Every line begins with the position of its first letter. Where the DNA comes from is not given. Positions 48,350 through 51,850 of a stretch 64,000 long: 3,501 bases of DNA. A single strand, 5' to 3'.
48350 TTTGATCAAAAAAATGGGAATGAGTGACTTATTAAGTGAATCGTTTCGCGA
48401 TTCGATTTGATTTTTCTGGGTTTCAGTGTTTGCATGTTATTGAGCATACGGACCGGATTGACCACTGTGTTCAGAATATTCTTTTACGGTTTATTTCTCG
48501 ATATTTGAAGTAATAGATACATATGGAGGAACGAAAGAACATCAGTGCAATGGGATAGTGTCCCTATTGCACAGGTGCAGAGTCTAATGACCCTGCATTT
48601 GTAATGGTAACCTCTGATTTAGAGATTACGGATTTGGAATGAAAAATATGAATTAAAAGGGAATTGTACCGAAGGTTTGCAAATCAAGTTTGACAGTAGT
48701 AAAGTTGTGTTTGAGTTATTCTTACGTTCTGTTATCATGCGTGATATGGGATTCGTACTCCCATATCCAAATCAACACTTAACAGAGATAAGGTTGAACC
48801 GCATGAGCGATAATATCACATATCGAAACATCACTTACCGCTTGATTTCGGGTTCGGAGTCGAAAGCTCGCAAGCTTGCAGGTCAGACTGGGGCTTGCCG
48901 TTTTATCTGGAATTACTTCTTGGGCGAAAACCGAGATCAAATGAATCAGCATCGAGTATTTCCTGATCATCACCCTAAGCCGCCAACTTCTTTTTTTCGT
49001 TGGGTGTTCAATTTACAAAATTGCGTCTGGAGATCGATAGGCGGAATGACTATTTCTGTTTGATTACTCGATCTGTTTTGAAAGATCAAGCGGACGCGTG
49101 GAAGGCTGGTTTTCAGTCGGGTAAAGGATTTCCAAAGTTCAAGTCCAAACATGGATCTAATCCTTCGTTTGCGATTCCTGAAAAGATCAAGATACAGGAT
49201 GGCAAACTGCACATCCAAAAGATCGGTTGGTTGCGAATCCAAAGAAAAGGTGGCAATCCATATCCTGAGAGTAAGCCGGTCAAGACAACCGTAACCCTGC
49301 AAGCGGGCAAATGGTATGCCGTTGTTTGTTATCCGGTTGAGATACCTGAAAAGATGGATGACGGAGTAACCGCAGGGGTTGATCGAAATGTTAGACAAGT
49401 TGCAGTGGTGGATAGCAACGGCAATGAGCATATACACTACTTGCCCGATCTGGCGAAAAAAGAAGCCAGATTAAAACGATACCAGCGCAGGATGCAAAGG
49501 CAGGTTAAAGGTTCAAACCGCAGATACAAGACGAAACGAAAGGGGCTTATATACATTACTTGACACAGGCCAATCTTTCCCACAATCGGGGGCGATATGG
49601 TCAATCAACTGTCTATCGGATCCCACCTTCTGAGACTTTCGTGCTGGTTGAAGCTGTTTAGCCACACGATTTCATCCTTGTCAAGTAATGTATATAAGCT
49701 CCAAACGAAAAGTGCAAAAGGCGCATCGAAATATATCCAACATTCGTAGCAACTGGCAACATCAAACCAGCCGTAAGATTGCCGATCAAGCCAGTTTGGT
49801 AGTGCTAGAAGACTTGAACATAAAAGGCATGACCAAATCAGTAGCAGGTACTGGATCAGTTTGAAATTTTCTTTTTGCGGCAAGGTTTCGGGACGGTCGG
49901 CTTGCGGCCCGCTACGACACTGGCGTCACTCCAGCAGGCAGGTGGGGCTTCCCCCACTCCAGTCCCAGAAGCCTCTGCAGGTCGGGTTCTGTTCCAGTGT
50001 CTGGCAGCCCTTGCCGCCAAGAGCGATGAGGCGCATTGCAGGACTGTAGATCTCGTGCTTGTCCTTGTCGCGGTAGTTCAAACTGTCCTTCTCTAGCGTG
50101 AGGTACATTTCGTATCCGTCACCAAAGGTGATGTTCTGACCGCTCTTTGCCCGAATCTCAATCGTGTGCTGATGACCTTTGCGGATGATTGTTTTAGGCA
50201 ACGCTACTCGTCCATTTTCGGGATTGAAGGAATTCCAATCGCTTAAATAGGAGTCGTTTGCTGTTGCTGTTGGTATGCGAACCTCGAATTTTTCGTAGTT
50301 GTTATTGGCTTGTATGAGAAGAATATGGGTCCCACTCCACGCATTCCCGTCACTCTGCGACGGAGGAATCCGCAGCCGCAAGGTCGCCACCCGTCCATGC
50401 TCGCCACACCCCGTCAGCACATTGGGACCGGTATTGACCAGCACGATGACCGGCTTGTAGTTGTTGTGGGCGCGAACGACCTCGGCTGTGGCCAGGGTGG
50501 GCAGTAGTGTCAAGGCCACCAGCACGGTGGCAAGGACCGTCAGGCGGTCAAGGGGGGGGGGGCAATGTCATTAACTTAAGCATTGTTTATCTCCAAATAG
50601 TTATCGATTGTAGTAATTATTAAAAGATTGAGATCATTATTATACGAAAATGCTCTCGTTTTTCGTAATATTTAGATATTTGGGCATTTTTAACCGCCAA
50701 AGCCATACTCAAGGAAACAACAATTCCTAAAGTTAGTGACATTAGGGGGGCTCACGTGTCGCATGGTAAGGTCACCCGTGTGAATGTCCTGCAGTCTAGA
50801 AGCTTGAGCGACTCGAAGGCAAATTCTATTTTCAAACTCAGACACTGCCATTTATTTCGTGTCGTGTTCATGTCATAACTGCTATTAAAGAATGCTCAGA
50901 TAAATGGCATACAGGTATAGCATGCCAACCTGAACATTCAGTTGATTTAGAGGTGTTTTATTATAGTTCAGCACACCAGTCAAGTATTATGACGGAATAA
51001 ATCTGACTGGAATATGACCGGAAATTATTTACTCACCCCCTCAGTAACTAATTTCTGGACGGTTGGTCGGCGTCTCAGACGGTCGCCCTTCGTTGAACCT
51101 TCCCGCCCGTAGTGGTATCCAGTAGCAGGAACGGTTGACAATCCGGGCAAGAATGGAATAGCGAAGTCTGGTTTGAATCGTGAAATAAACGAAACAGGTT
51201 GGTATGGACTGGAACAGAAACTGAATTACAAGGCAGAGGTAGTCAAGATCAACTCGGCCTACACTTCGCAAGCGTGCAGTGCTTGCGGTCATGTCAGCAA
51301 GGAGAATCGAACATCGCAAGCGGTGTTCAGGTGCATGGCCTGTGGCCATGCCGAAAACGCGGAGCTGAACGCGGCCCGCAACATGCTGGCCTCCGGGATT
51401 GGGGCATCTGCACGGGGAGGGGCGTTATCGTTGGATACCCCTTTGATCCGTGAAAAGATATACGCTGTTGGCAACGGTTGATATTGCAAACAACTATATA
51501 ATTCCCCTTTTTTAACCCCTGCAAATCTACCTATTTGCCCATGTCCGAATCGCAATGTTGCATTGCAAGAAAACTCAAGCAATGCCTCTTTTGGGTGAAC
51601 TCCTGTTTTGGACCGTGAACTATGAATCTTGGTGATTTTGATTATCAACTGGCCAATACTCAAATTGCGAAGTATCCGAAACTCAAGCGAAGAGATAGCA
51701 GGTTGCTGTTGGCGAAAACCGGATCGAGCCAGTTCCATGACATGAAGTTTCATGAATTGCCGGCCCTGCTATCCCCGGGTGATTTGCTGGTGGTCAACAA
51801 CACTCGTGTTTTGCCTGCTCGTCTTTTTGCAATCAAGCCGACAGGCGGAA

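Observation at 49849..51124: Transposase-free cargo cassette with unusual ends carries the secreted-protein gene into tnpB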

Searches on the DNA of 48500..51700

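Call 37: search_rna_families(source=window, start=48500, end=51700, threshold=evalue, max_evalue=1)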
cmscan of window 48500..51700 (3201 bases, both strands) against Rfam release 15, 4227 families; matches with E-value up to 1: 0.
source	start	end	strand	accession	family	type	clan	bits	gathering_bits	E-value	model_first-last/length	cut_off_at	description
